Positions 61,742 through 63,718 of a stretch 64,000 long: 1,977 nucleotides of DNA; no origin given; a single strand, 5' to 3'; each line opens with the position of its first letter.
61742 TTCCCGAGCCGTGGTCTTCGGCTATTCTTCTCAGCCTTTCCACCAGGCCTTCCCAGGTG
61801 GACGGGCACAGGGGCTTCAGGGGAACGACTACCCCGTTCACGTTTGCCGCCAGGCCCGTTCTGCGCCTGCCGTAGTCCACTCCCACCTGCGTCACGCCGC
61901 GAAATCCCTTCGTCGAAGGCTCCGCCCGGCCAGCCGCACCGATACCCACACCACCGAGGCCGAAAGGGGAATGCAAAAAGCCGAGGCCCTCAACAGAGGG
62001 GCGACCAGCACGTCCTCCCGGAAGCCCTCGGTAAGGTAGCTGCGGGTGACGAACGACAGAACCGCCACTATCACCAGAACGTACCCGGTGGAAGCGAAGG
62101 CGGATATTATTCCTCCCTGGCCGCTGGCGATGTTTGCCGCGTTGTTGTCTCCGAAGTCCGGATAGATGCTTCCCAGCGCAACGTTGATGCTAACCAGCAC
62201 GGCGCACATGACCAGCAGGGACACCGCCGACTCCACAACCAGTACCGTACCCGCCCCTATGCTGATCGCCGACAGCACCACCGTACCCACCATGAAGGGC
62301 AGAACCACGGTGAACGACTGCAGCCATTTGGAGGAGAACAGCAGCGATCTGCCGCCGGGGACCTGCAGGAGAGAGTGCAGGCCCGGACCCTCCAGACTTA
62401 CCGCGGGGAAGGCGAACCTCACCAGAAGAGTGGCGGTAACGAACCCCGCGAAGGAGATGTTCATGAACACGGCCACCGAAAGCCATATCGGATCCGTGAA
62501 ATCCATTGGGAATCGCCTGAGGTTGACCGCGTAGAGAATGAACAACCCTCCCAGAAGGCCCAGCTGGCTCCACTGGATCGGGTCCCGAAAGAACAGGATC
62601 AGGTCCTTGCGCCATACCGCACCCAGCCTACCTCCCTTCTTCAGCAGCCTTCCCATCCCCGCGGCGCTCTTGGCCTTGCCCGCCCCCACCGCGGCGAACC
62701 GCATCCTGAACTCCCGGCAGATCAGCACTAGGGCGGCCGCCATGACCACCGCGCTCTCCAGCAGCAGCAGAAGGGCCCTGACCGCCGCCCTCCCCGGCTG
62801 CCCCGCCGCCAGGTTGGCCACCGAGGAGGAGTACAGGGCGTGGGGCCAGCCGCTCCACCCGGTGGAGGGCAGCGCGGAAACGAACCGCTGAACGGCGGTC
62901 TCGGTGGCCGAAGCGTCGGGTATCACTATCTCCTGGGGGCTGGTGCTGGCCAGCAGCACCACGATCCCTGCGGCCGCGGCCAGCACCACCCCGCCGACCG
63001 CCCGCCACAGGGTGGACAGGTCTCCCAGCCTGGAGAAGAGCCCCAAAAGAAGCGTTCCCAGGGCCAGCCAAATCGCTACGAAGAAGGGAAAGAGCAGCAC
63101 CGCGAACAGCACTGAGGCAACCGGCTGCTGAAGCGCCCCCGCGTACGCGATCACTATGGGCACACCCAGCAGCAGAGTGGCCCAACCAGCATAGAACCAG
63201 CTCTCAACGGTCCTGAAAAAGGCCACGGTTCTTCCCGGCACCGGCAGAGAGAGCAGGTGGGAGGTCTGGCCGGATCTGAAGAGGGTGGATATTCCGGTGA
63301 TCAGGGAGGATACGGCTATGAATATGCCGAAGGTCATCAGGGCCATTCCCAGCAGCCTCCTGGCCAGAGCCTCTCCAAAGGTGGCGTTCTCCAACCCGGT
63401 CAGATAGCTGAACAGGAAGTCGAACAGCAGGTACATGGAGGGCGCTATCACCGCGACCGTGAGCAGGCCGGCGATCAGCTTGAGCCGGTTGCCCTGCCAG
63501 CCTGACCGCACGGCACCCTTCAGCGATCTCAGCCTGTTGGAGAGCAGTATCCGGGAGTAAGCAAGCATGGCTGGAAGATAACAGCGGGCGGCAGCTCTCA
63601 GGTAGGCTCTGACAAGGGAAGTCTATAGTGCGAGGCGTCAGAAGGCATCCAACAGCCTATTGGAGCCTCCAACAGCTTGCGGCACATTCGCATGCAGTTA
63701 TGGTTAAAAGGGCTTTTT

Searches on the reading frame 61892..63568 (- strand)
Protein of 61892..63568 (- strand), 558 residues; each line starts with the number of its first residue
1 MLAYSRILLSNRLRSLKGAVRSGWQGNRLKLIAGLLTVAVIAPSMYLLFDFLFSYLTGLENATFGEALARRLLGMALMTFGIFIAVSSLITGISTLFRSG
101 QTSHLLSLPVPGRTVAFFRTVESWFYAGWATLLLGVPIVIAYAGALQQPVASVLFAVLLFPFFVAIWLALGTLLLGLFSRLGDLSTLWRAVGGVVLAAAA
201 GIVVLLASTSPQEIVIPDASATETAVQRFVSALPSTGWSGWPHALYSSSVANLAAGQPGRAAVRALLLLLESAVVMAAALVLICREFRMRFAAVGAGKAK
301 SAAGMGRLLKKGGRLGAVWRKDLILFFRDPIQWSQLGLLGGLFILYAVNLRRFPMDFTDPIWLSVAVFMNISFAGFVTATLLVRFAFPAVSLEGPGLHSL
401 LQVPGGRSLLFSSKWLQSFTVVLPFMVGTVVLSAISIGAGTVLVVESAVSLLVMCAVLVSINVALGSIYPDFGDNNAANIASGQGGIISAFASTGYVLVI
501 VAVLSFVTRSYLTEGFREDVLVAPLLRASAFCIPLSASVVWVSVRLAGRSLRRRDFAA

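Call 102: search_protein_families(library=pfam, proteins=[window:61892-63568:-], max_evalue=0.0001)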
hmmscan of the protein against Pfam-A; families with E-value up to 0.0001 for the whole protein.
window:61892-63568:- (558 aa): 1 family
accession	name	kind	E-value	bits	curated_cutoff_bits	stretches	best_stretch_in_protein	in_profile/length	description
PF16949.11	ABC_tran_2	-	1.1e-59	203.1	25.7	1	36-556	16-542/542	Putative ATP-binding cassette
